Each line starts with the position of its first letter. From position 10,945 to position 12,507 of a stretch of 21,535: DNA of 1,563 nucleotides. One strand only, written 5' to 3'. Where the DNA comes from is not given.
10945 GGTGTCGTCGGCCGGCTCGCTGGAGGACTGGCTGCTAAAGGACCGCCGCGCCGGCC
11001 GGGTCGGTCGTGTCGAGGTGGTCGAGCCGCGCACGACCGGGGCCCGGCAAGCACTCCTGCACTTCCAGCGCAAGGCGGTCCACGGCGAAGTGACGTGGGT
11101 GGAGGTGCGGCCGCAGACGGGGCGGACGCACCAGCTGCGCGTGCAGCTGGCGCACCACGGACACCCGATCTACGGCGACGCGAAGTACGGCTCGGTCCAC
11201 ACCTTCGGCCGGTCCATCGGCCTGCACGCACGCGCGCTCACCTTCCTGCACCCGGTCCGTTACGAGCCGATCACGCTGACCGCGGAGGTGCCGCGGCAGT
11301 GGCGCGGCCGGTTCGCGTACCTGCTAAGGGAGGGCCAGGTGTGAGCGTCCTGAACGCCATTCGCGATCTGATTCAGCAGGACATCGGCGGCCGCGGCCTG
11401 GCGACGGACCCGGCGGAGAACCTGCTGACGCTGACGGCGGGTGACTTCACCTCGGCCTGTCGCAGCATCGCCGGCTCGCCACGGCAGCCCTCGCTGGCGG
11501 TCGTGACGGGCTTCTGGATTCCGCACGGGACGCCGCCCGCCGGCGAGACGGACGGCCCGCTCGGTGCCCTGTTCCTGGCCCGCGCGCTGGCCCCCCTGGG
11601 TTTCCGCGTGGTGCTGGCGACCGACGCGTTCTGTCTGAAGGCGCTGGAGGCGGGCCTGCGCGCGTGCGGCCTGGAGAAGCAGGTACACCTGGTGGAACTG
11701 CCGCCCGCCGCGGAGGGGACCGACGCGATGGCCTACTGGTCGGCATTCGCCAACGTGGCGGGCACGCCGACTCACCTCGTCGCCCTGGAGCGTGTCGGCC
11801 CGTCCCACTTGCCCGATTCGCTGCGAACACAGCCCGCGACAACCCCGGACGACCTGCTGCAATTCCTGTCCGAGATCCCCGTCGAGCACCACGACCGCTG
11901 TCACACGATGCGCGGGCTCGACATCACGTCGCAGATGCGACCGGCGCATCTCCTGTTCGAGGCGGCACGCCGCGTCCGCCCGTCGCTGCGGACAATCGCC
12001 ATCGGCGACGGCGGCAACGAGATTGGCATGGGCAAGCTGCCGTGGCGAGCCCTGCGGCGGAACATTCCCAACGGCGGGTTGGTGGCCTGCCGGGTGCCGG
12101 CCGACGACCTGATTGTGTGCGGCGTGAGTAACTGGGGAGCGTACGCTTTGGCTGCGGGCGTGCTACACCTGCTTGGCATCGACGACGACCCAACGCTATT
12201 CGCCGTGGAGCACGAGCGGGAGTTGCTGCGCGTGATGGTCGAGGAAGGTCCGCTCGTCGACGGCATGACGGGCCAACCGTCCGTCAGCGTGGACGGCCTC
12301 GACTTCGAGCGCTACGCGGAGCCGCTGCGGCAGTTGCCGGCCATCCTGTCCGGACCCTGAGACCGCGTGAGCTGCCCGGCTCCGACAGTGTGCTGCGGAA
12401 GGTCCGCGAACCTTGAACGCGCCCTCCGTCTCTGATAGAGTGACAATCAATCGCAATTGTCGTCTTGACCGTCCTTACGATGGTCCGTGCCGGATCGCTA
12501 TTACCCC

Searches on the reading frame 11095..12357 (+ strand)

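Call 64: search_protein_families(library=pfam, proteins=[window:11095-12357:+], max_evalue=0.0001)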
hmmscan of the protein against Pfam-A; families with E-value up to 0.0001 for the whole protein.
window:11095-12357:+ (421 aa): 1 family
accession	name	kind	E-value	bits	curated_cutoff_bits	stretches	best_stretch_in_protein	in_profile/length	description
PF14336.11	GLUCM-like_C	-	4.7e-64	217.1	27.9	2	266-414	148-290/291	D-glutamate cyclase-like, C-terminal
